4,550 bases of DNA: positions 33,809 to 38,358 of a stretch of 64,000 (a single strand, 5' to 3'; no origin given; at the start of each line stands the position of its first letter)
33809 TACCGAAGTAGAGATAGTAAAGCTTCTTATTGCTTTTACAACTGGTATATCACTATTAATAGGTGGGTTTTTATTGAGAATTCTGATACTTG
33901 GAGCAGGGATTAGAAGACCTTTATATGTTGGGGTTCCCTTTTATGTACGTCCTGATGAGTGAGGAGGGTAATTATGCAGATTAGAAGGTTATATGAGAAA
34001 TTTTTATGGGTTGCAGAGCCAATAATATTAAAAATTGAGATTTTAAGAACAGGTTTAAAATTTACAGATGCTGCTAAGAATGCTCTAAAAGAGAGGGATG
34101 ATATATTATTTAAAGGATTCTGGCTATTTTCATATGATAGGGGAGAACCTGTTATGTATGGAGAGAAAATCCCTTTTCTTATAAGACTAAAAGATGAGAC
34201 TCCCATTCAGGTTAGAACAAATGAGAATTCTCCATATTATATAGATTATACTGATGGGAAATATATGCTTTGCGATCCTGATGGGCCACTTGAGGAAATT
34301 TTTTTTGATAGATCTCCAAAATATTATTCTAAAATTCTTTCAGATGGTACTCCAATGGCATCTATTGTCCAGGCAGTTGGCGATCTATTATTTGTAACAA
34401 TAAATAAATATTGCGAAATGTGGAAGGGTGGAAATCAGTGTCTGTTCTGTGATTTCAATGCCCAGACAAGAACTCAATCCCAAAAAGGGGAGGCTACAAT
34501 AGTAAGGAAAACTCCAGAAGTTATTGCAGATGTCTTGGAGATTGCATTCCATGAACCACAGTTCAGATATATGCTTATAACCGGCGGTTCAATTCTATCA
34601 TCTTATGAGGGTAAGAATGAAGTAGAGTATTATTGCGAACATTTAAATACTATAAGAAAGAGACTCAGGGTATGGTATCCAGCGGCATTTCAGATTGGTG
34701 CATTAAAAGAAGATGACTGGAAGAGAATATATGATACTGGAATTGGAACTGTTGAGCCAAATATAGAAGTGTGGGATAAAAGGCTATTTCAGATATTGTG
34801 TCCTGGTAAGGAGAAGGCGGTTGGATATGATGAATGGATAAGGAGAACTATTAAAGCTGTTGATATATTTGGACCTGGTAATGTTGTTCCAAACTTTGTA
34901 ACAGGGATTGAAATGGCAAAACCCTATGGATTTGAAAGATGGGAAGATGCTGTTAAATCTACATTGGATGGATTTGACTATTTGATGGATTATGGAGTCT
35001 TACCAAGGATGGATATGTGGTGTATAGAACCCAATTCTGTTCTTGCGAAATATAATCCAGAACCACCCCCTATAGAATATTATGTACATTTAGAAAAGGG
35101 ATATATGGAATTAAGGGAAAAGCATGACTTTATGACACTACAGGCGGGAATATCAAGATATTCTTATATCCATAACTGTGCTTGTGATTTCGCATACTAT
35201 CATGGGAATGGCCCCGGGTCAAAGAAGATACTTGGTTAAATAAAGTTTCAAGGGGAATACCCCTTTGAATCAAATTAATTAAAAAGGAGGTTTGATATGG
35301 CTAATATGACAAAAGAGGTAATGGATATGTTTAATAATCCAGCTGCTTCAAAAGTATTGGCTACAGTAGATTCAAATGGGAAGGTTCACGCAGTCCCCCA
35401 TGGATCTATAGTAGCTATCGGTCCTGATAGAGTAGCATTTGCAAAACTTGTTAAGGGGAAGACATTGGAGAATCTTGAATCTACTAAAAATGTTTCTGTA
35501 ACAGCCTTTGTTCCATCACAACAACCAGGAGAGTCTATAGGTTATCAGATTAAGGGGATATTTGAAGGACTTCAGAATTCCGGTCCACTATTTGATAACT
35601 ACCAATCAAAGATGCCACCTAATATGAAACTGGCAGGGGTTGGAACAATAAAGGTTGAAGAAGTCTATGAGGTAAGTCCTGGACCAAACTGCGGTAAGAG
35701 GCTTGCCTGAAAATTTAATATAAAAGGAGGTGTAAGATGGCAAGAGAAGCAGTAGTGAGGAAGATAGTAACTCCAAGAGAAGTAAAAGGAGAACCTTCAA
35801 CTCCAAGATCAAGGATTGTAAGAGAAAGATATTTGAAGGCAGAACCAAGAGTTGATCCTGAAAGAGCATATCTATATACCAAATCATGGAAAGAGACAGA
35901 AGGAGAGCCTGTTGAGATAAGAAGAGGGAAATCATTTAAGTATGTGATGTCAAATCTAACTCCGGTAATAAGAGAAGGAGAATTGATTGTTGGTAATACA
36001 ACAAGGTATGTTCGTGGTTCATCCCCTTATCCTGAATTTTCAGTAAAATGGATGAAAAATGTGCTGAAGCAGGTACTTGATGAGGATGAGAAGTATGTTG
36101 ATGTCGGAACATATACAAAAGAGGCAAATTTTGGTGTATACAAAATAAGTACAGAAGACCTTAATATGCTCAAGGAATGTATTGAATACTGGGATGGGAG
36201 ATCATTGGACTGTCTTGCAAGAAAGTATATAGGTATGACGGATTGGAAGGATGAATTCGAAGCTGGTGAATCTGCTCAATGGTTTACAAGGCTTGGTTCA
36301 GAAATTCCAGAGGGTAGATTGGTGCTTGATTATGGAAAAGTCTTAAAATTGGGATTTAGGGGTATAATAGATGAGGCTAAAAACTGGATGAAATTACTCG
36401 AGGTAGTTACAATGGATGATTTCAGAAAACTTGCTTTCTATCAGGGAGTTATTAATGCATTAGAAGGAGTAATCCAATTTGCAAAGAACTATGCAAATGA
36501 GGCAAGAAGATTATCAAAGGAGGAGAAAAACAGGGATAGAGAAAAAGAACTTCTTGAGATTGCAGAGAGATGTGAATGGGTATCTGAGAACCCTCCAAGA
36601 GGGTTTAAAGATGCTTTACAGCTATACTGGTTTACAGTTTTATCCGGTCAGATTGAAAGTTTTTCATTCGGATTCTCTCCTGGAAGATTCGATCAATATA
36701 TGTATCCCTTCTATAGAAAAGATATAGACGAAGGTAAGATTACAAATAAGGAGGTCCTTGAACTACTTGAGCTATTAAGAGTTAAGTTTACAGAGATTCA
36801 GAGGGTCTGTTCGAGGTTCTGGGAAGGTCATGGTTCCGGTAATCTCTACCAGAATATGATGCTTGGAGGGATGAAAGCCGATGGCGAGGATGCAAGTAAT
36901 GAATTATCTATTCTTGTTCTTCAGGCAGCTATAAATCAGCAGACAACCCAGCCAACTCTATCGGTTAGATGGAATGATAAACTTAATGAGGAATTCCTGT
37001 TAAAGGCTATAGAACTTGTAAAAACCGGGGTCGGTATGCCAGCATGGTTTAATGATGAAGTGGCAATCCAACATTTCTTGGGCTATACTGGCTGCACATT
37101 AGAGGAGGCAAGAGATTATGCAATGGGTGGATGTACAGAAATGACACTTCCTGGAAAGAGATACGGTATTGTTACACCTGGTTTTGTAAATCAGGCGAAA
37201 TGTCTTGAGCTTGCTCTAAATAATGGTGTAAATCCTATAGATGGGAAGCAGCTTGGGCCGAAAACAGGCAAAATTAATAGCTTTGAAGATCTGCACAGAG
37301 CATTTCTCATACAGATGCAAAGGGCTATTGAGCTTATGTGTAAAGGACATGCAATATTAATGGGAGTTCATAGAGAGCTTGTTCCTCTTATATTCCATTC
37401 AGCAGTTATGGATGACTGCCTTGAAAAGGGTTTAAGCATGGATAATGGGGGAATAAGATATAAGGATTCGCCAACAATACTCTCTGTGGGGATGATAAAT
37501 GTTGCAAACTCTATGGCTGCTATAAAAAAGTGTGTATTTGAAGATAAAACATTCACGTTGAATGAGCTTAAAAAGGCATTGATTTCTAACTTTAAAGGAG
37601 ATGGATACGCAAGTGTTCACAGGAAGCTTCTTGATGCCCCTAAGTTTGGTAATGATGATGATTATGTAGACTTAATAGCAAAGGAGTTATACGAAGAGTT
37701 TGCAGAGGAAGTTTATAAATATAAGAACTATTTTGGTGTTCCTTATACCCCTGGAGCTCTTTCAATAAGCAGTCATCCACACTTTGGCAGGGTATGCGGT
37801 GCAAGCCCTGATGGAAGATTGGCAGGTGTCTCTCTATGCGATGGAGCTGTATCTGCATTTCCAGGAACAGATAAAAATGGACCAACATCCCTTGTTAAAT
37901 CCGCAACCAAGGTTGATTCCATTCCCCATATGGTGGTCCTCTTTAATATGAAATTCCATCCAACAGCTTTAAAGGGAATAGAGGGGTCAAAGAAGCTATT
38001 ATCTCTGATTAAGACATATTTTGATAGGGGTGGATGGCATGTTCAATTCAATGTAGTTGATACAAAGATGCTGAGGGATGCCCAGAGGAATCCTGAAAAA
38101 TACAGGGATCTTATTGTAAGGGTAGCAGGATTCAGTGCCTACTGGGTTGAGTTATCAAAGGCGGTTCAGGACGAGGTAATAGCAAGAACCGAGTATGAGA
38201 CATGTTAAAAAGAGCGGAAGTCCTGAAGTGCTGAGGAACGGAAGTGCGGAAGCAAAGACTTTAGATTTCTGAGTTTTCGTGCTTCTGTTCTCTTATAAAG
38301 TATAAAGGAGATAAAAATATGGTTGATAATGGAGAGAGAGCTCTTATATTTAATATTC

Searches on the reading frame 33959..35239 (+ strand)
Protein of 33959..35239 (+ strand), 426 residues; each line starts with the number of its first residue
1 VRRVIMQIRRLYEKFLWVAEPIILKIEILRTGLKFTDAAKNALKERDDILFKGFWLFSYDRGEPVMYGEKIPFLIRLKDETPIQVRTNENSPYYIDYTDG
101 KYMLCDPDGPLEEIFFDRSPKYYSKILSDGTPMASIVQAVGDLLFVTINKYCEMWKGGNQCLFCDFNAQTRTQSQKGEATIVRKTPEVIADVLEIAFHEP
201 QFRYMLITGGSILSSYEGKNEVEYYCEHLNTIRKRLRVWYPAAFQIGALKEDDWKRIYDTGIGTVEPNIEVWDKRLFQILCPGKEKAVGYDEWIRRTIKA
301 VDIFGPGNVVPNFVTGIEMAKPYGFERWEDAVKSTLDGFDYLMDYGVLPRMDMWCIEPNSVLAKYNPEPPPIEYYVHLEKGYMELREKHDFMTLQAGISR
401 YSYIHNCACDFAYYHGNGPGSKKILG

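Call 6: search_protein_families(library=pfam, proteins=[window:33959-35239:+], max_evalue=0.00001)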
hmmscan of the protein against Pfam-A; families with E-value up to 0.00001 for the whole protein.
window:33959-35239:+ (426 aa): 0 families

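Call 27: search_protein_families(library=pfam, proteins=[window:33959-35239:+], max_evalue=0.000001)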
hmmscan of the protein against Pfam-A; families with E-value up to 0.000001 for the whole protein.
window:33959-35239:+ (426 aa): 0 families

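Call 62: search_protein_families(library=ncbifam, proteins=[window:33959-35239:+], max_evalue=0.00001)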
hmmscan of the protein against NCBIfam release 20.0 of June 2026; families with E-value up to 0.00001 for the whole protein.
window:33959-35239:+ (426 aa): 2 families
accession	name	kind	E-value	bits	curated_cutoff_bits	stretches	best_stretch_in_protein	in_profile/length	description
NF045502.1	variant_rSAM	domain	9.3e-65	218.9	125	1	20-385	3-354/357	radical SAM protein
TIGR04043.1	rSAM_MSMEG_0568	hypoth_equivalog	1.3e-17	63.8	303.7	1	81-317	41-271/354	MSMEG_0568 family radical SAM protein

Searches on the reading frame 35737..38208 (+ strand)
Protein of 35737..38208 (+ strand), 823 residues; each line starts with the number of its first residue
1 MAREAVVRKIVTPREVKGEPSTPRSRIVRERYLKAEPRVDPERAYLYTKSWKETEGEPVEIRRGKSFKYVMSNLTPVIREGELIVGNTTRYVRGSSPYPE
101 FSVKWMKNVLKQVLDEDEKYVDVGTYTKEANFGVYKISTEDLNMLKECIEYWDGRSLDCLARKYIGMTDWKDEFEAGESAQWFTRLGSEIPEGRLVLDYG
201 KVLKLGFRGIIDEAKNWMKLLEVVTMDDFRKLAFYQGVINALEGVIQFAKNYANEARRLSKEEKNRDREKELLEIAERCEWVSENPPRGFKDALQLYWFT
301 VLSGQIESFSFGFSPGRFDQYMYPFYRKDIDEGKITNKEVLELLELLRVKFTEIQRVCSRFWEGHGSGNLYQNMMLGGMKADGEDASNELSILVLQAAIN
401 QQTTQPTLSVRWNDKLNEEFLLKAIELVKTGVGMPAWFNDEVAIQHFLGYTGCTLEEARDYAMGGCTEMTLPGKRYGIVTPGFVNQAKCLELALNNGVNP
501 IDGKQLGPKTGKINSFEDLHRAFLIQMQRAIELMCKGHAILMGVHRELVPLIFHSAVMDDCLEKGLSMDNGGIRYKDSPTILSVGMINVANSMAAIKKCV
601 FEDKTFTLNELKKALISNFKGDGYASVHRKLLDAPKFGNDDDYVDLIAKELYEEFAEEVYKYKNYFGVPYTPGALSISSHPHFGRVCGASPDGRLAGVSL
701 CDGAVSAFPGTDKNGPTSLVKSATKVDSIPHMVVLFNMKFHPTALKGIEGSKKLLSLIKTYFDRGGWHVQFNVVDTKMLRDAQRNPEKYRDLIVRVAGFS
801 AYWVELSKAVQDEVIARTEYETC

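Call 6: search_protein_families(library=pfam, proteins=[window:35737-38208:+], max_evalue=0.00001)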
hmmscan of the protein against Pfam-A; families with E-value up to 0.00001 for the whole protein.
window:35737-38208:+ (823 aa): 2 families
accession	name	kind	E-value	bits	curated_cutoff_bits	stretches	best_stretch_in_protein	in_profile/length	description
PF02901.20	PFL-like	-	7.2e-196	653.1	24.3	1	24-684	4-647/647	Pyruvate formate lyase-like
PF01228.26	Gly_radical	-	2.6e-29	102.3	22.2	1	704-804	4-106/106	Glycine radical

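Call 62: search_protein_families(library=ncbifam, proteins=[window:35737-38208:+], max_evalue=0.00001)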
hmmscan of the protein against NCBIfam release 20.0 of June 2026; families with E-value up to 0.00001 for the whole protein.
window:35737-38208:+ (823 aa): 12 families
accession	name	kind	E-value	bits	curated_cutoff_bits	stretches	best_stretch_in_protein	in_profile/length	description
NF033718.1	indole_decarb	equivalog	1.5e-261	870.4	1100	1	12-822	22-868/868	indoleacetate decarboxylase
TIGR01774.1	PFL2-3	subfamily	5.1e-196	653.4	678.2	1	31-820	12-784/786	formate C-acetyltransferase/glycerol dehydratase family glycyl radical enzyme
NF033715.1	glycyl_HPDL_Lrg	equivalog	4.9e-192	640.1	1150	1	12-821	28-900/901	4-hydroxyphenylacetate decarboxylase large subunit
NF043068.1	glycl_HYPD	equivalog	3.1e-164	548.1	1100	1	24-821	3-783/784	trans-4-hydroxy-L-proline dehydratase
NF048011.1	SfplDhtHpsGDes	equivalog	5.5e-161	537.7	1000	1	21-821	22-820/821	(2S)-3-sulfopropanediol dehydratase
TIGR04394.1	choline_CutC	equivalog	3.2e-158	528.7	1050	1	22-820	2-786/789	choline trimethylamine-lyase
NF048009.1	SfplDhtHpfGKleb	equivalog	9.3e-157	523.5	1000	1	23-820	26-822/824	(2S)-3-sulfopropanediol dehydratase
NF007437.0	PRK09983.1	equivalog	5.5e-150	500.9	1109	1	27-820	7-763/765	formate C-acetyltransferase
TIGR01255.1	pyr_form_ly_1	equivalog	8.7e-41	140.2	994.2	2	589-820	503-741/744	formate C-acetyltransferase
NF038360.1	rad_fix_GrcA3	exception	7.4e-18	64.4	158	1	753-821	8-76/78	autonomous glycyl radical cofactor GrcA3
NF008341.1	PRK11127.1-1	equivalog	5.4e-12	45.5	145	1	763-819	20-76/80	autonomous glycyl radical cofactor GrcA2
TIGR04365.1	spare_glycyl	equivalog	6.4e-09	36.1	170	1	764-819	67-122/126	autonomous glycyl radical cofactor GrcA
